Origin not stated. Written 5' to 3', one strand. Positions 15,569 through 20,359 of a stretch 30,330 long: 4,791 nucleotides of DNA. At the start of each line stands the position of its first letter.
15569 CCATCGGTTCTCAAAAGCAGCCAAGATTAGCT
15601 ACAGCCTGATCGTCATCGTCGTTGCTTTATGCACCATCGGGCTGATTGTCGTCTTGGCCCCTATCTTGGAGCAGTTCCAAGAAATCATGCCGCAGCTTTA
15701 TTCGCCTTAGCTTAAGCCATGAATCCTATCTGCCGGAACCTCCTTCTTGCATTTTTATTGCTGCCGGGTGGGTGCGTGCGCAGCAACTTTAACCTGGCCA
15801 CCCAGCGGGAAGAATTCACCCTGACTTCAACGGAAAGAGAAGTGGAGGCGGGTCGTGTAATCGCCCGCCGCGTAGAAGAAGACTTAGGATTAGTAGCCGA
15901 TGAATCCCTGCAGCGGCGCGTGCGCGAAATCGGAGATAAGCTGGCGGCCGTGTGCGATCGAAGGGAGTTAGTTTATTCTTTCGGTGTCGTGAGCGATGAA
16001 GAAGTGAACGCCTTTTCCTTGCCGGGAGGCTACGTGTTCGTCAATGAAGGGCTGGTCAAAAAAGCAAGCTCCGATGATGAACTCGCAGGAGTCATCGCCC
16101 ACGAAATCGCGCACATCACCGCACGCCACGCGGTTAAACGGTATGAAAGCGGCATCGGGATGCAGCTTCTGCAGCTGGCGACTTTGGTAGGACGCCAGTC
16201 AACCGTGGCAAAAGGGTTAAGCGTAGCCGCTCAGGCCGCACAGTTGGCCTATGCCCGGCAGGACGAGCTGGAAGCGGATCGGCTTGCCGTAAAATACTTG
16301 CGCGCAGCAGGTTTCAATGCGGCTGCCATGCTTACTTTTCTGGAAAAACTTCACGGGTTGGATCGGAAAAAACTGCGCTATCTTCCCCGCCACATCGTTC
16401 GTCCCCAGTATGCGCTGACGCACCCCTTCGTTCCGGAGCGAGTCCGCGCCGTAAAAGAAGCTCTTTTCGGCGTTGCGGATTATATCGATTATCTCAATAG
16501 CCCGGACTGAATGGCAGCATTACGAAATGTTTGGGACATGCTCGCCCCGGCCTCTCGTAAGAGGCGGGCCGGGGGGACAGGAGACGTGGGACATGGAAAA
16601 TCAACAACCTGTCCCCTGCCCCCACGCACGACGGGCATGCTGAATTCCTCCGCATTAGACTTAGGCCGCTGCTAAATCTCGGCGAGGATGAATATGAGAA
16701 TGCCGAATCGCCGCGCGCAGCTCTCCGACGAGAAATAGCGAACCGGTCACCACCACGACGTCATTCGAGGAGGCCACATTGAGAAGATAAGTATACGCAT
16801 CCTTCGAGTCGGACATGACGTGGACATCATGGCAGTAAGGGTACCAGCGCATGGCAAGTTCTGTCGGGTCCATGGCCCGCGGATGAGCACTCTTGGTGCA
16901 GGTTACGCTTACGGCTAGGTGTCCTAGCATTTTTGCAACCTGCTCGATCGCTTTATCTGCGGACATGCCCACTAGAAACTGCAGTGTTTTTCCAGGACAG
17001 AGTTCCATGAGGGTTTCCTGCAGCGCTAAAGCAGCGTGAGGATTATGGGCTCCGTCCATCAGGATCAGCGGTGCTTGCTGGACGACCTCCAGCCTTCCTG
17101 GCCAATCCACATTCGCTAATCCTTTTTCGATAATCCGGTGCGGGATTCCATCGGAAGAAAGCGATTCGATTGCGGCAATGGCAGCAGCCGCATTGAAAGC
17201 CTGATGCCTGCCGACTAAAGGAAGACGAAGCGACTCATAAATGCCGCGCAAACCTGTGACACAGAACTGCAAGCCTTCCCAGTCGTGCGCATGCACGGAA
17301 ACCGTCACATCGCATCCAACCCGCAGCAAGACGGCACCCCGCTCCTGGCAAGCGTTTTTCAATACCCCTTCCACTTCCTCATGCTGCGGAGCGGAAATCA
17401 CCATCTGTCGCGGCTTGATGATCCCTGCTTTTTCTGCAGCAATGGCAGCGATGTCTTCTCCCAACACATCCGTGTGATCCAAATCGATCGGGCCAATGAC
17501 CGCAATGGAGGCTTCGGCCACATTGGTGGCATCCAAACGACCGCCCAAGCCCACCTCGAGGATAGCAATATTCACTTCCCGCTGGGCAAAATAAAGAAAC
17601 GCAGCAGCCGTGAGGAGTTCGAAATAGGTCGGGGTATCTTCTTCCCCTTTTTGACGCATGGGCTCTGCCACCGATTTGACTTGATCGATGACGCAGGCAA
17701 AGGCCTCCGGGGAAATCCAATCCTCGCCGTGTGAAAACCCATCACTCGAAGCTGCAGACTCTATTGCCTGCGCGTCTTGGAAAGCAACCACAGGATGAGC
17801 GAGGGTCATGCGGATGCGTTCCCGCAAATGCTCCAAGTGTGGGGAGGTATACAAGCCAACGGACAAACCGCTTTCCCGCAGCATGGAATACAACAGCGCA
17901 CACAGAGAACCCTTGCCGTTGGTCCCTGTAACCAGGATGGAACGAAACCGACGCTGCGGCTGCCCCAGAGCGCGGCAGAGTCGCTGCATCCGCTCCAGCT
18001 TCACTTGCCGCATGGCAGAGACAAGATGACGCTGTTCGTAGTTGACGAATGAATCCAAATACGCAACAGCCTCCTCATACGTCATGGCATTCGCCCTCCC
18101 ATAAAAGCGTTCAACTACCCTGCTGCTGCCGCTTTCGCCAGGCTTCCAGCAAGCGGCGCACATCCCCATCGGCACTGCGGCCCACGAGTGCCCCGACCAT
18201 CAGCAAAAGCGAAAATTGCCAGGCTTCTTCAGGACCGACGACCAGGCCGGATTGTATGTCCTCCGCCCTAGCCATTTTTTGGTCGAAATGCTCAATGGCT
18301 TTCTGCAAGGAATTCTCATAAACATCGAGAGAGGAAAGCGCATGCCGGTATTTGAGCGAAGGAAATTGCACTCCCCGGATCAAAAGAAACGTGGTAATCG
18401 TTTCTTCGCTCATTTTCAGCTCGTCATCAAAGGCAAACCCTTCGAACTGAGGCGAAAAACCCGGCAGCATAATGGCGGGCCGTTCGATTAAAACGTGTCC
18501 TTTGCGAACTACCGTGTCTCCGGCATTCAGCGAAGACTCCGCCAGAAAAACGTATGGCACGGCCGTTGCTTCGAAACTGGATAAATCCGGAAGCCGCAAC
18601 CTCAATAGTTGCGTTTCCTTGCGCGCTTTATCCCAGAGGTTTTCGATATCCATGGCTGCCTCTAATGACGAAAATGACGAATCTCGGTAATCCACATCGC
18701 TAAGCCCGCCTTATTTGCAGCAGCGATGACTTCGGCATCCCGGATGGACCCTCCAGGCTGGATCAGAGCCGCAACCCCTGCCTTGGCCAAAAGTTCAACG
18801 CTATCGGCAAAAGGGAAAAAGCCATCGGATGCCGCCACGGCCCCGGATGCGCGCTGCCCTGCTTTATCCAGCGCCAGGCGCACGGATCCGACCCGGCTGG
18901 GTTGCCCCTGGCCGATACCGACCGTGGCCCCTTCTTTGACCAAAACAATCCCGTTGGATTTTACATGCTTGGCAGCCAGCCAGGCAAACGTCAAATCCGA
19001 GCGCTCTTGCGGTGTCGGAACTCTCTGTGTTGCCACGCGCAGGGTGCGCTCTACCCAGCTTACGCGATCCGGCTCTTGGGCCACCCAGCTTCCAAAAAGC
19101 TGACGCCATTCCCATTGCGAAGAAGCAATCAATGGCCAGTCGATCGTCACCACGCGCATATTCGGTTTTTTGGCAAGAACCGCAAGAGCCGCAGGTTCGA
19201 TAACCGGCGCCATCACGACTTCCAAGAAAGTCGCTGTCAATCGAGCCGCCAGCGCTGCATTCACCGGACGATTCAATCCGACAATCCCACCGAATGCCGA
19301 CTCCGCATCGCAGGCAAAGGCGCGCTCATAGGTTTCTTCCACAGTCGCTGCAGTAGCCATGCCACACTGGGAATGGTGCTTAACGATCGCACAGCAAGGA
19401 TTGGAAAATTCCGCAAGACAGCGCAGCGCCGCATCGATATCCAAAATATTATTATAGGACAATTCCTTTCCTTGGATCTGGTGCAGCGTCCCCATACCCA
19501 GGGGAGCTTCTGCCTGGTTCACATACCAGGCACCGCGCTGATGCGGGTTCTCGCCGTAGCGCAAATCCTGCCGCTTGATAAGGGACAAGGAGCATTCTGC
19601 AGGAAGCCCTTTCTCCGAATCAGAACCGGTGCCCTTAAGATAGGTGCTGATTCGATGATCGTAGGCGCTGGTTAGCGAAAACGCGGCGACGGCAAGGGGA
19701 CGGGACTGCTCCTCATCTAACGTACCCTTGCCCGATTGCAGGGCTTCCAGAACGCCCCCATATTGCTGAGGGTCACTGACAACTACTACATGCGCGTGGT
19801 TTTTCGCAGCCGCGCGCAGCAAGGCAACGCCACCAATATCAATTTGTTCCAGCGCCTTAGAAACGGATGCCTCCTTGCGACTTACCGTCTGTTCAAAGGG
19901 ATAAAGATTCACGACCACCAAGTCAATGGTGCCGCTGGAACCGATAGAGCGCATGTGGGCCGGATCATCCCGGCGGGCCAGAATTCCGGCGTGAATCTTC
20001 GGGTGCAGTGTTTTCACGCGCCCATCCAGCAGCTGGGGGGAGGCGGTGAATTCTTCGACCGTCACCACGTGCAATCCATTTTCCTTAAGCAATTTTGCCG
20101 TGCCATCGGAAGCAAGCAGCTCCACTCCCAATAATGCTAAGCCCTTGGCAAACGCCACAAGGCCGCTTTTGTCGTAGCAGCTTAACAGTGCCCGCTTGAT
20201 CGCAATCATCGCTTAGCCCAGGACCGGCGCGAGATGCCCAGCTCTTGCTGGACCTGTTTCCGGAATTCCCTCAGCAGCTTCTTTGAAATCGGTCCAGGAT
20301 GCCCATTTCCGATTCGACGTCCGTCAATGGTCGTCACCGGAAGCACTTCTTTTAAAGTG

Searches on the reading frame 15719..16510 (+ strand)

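Call 30: search_protein_families(library=pfam, proteins=[window:15719-16510:+], max_evalue=0.001)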
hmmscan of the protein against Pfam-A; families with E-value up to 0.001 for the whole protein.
window:15719-16510:+ (263 aa): 1 family
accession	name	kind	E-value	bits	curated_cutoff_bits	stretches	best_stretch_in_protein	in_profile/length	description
PF01435.24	Peptidase_M48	-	1.1e-34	120.3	20.3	1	64-247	3-184/186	Peptidase family M48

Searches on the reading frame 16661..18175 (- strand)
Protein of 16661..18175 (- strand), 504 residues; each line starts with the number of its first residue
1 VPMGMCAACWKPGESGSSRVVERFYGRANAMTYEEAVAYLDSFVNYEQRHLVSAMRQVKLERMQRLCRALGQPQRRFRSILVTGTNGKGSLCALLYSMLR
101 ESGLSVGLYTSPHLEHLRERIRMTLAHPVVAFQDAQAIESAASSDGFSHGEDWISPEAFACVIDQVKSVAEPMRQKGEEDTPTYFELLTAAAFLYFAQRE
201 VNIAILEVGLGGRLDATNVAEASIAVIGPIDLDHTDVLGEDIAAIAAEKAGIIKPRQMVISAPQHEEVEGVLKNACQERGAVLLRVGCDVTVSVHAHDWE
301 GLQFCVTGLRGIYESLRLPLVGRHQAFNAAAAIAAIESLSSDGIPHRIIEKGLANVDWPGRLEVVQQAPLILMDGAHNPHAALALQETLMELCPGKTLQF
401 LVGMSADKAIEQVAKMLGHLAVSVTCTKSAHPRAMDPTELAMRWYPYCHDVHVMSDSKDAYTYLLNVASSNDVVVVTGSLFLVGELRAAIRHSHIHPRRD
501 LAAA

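Call 30: search_protein_families(library=pfam, proteins=[window:16661-18175:-], max_evalue=0.001)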
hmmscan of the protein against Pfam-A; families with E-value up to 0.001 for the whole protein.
window:16661-18175:- (504 aa): 2 families
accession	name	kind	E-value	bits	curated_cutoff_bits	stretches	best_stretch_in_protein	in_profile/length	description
PF02875.26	Mur_ligase_C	-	1.5e-19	71.6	28.4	1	360-479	1-126/127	Mur ligase, glutamate ligase domain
PF08245.18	Mur_ligase_M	-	5.8e-14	53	24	1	179-335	34-199/200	Mur ligase middle domain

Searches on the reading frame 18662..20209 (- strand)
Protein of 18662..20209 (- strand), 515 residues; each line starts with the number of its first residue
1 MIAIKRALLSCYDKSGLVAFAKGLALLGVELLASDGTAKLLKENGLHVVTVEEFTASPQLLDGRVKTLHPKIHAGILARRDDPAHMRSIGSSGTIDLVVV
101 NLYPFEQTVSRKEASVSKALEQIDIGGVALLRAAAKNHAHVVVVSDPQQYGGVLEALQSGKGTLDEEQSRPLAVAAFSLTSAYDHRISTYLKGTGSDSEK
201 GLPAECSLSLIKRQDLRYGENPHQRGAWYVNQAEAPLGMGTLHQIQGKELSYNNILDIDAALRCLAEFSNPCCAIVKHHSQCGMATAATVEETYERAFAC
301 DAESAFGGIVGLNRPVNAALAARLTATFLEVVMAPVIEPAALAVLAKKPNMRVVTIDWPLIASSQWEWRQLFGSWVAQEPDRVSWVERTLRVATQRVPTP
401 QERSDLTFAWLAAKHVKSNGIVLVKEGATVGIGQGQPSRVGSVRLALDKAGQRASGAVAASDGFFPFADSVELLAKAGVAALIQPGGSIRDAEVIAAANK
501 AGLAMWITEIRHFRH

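Call 30: search_protein_families(library=pfam, proteins=[window:18662-20209:-], max_evalue=0.001)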
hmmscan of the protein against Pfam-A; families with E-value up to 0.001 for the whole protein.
window:18662-20209:- (515 aa): 2 families
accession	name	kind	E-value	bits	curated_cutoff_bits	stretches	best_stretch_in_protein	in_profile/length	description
PF01808.24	AICARFT_IMPCHas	-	1e-108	363.9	25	1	134-449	1-311/311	AICARFT/IMPCHase bienzyme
PF02142.27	MGS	-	3.3e-20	72.5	24.1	1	16-128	1-93/94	MGS-like domain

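Call 58: find_related_loci(query=window:18662-20209:-, collection=genome_contigs, flank=500)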
Query window:18662-20209:- (515 aa) in genome_contigs; peptide patterns used: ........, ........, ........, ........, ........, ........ (x = any residue, [..] = any of these).
600 stretches matched a pattern (row limit reached: there are more); 597 encode a relative of the query (tblastn E <= 1e-3); the best 80 are kept; 80 distinct loci.
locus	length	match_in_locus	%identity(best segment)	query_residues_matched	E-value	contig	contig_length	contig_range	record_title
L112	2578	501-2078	64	1-515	0e+0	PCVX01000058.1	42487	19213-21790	MAG: Candidatus Omnitrophica bacterium CG11_big_fil_rev_8_21_14_0_20_63_9 CG11_8_21_14_0.20_scaffold_380_c, whole genome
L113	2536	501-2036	64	1-515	0e+0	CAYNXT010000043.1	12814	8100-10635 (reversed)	MAG TPA_asm: uncultured Planctomycetales bacterium isolate ERP125453_co1_54 genome assembly, contig: NODE_5379_length_12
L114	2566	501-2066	49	1-515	8e-158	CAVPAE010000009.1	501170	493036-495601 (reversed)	MAG: uncultured Gammaproteobacteria bacterium isolate MFD09964.bin.1.155 genome assembly, contig: contig_6444, whole gen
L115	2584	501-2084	49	1-515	1e-154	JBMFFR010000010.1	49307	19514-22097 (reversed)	MAG: Candidatus Brocadiia bacterium JP1 bin.217_10, whole genome shotgun sequence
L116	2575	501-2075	48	6-515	1e-153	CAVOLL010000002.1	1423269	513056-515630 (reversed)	MAG: uncultured beta proteobacterium isolate MFD09964.bin.2.232 genome assembly, contig: contig_19324, whole genome shot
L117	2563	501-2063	48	1-515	2e-153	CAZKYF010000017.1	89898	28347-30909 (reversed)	MAG TPA_asm: uncultured Chromatiales bacterium isolate binchicken_co219_239 genome assembly, contig: k141_339838, whole 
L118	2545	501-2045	48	1-515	2e-153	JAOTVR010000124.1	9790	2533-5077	MAG: Gammaproteobacteria bacterium isolate 13_May_SF_Bin53 13_May_SF_Bin53_scaffold_6173_c1, whole genome shotgun sequen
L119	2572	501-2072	49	4-515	4e-153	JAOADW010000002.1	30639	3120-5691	MAG: Rhodocyclaceae bacterium isolate SKW243 k141_306805, whole genome shotgun sequence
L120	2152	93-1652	46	1-515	3e-156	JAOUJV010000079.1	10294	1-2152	MAG: Gammaproteobacteria bacterium isolate 8_1_Jan_SF_Bin19 8_1_Jan_SF_Bin19_scaffold_2866_c1, whole genome shotgun sequ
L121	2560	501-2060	47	1-515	2e-154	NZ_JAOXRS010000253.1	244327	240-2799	MAG: Candidatus Albibeggiatoa sp. nov. NOAA isolate R2S4C1D_S41.012 k141_675701, whole genome shotgun sequence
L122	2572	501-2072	48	1-515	3e-155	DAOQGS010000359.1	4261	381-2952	MAG TPA_asm: Cellvibrionaceae bacterium isolate AMR_MDS_0672 NODE_11176_length_4261_cov_3.924631, whole genome shotgun s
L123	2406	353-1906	48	2-515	7e-155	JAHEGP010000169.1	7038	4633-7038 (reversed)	MAG: Cellvibrionales bacterium isolate Ww411 NODE_23918_length_7038_cov_3.601417, whole genome shotgun sequence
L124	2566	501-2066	48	1-515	4e-151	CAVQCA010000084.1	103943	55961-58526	MAG: uncultured Gammaproteobacteria bacterium isolate MFD02923.bin.2.38 genome assembly, contig: contig_30117, whole gen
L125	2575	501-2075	49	7-515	2e-151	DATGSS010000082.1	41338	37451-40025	MAG TPA_asm: Paenalcaligenes sp. isolate SMAG_U10483 k141_405057, whole genome shotgun sequence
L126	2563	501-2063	49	2-515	6e-151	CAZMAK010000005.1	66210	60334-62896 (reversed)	MAG TPA_asm: uncultured Ectothiorhodospiraceae bacterium isolate SRP214966_co3_30 genome assembly, contig: NODE_223_leng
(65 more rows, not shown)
